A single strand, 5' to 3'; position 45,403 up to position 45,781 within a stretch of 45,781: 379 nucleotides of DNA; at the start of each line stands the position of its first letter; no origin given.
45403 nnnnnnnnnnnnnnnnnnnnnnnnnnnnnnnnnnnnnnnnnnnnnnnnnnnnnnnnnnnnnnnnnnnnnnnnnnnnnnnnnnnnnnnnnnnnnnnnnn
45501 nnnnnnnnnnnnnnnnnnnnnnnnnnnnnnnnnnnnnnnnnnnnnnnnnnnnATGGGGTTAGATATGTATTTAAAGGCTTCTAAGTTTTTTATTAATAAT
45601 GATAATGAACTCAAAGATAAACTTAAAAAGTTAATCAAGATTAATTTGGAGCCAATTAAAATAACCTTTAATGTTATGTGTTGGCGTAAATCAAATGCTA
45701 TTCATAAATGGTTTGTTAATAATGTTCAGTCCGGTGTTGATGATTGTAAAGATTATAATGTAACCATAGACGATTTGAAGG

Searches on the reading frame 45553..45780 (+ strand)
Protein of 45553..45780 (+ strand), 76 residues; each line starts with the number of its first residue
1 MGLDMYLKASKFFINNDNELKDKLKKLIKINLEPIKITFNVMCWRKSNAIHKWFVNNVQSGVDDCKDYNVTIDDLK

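Call 37: search_protein_families(library=phrogs, proteins=[window:45553-45780:+], max_evalue=0.01)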
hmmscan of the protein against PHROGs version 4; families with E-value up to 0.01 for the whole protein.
seq(76 aa): 0 families

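Call 38: find_homologous_proteins(query=window:45553-45780:+, max_evalue=0.001)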
Query seq(76 aa) (76 aa): 78 proteins with E <= 0.001 among 84 candidates.
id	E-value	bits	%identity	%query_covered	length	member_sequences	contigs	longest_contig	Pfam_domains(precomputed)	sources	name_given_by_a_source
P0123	4.4e-44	165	100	100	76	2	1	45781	-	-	-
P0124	8.1e-13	66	49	89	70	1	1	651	-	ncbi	-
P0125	2.7e-12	64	55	100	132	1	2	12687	-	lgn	-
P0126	3.3e-12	64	44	100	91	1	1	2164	-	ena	-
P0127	1.2e-11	62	48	100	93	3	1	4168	-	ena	-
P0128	1.8e-11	61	57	78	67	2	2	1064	-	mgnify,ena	mgnify:CR=1 FL=1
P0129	6.4e-10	56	44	100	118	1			-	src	-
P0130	3.0e-9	54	45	92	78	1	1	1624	-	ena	-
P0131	7.7e-9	53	46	100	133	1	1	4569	-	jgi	-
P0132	2.1e-8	52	43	95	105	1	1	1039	-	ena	-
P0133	2.4e-8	51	54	63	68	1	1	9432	-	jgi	jgi:hypothetical protein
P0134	2.9e-8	51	67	47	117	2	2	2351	-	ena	-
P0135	2.9e-8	51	64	47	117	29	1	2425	-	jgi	jgi:hypothetical protein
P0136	2.9e-8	51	44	100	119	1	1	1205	-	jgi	jgi:hypothetical protein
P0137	3.4e-8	51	69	46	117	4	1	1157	-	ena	-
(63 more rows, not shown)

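Call 39: list_cluster_members(proteins=[P0123])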
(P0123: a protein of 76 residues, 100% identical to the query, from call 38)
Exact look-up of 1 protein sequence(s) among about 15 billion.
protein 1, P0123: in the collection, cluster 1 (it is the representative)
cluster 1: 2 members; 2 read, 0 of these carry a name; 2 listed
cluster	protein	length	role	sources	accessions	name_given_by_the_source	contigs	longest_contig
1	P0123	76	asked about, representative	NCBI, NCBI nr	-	-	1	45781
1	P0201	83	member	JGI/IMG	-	-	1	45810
